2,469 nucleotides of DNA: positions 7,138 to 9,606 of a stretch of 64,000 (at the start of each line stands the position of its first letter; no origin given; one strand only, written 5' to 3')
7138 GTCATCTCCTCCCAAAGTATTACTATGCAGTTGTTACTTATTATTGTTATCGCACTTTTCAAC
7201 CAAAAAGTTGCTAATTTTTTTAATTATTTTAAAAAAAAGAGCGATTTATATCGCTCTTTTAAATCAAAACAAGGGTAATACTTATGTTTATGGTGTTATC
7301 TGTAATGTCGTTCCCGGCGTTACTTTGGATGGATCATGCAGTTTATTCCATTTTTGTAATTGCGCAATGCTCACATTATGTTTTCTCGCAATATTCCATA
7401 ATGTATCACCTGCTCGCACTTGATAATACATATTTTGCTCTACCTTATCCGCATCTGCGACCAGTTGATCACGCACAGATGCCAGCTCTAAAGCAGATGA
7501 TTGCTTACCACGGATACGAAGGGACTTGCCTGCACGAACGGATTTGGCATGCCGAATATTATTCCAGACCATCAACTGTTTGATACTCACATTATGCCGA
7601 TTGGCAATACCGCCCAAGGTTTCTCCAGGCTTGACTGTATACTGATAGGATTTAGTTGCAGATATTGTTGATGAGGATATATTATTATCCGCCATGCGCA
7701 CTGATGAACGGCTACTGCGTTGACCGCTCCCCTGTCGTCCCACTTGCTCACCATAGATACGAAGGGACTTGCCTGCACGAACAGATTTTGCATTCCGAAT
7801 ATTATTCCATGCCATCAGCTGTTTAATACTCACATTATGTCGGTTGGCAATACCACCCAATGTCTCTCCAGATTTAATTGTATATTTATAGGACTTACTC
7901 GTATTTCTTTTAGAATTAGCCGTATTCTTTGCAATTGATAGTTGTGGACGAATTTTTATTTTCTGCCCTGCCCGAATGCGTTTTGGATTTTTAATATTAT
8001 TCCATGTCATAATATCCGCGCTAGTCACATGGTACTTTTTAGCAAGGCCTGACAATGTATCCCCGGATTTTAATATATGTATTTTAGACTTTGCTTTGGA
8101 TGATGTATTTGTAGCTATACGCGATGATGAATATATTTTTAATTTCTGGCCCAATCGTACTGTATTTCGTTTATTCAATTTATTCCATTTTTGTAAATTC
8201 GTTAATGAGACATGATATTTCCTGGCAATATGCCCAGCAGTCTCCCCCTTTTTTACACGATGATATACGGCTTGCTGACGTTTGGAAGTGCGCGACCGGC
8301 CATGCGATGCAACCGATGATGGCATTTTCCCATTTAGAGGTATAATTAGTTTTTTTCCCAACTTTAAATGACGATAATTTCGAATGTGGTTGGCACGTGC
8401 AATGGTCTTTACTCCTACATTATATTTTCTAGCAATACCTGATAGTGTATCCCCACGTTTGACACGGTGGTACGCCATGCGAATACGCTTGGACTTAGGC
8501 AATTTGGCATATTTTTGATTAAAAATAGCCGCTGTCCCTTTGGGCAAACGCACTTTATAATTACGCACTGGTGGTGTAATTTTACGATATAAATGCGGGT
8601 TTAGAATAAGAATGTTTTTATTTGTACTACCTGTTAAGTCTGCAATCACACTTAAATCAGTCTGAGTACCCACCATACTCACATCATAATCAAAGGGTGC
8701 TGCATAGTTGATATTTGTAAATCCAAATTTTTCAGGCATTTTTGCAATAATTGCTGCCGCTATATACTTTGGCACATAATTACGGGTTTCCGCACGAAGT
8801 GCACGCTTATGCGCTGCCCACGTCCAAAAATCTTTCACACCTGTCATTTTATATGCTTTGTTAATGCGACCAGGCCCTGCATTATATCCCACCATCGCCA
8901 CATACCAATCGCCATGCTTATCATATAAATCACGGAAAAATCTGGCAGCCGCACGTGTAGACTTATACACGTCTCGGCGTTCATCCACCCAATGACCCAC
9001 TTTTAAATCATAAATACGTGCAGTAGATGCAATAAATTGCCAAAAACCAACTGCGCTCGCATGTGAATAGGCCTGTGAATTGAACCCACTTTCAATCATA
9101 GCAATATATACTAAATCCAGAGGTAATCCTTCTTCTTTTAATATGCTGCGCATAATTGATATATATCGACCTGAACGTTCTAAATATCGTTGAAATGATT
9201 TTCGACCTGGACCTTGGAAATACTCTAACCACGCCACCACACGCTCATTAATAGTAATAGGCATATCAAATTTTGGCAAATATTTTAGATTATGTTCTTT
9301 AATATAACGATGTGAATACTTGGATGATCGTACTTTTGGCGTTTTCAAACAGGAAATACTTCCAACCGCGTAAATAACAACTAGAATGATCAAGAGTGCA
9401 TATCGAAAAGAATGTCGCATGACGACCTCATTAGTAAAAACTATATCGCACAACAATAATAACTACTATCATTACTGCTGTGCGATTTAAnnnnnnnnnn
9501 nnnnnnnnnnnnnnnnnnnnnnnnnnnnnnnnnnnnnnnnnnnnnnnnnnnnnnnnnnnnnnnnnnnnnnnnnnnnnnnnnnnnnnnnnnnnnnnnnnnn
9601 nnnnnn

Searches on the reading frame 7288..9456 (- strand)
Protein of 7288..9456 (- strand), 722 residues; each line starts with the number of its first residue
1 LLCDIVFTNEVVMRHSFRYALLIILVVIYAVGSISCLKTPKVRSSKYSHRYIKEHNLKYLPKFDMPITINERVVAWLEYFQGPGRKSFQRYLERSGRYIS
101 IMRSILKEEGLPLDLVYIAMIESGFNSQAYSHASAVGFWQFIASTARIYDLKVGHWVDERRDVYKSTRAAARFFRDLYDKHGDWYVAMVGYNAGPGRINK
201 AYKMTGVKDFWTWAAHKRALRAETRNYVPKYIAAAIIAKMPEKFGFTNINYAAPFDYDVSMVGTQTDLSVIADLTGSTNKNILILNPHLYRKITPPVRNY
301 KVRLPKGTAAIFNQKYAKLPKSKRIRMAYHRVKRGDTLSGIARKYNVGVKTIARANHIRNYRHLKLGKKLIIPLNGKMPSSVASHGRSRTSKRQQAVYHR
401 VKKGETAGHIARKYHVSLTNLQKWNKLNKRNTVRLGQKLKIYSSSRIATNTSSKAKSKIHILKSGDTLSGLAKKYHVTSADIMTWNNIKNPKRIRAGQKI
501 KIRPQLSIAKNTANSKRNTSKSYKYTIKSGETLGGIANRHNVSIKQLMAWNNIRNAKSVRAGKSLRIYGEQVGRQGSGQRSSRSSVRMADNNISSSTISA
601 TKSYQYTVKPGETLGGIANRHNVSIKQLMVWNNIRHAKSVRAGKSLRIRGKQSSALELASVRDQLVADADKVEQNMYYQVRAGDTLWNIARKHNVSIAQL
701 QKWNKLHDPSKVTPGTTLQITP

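Call 23: search_protein_families(library=pfam, proteins=[window:7288-9456:-])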
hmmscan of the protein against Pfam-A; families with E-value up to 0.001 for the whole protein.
window:7288-9456:- (722 aa): 11 families
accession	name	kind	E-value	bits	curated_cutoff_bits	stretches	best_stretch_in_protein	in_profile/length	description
PF01476.26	LysM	-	9.3e-88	288.4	20.9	6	330-373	1-43/43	LysM domain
PF01464.25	SLT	-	9.5e-25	86.9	21.3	1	114-213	16-116/117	Transglycosylase SLT domain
PF23473.1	LysM3_LYK4_5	-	1.6e-16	60.5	29.3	0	332-360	7-35/48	LYK4/5 LysM3 domain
PF23577.1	LysM_RLK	-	5.8e-14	52.3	27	0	678-705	3-30/44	LysM domain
PF04225.17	LysM_OapA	-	4e-09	36.9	22.3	0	677-707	4-34/85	Opacity-associated protein A LysM-like domain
PF23446.1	LysM1_NFP_LYK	-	1.4e-08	35.9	36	0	337-375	17-56/60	NFP/LYK LysM1 domain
PF22310.2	NMB0315_dom_I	-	2.5e-07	31.4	27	0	462-503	8-53/83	NMB0315-like, domain I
PF01527.26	HTH_Tnp_1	-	3.2e-07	30.9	24.1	0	681-715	21-56/75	Transposase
PF13518.12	HTH_28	-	8.1e-05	23.1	25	0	393-425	2-33/52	Helix-turn-helix domain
PF13384.12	HTH_23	-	0.00019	21.6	24.6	0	322-355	5-37/50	Homeodomain-like domain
PF23462.1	LysM3_NFP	-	0.00052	20.9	28.1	0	463-490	8-35/48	NFP LysM3 domain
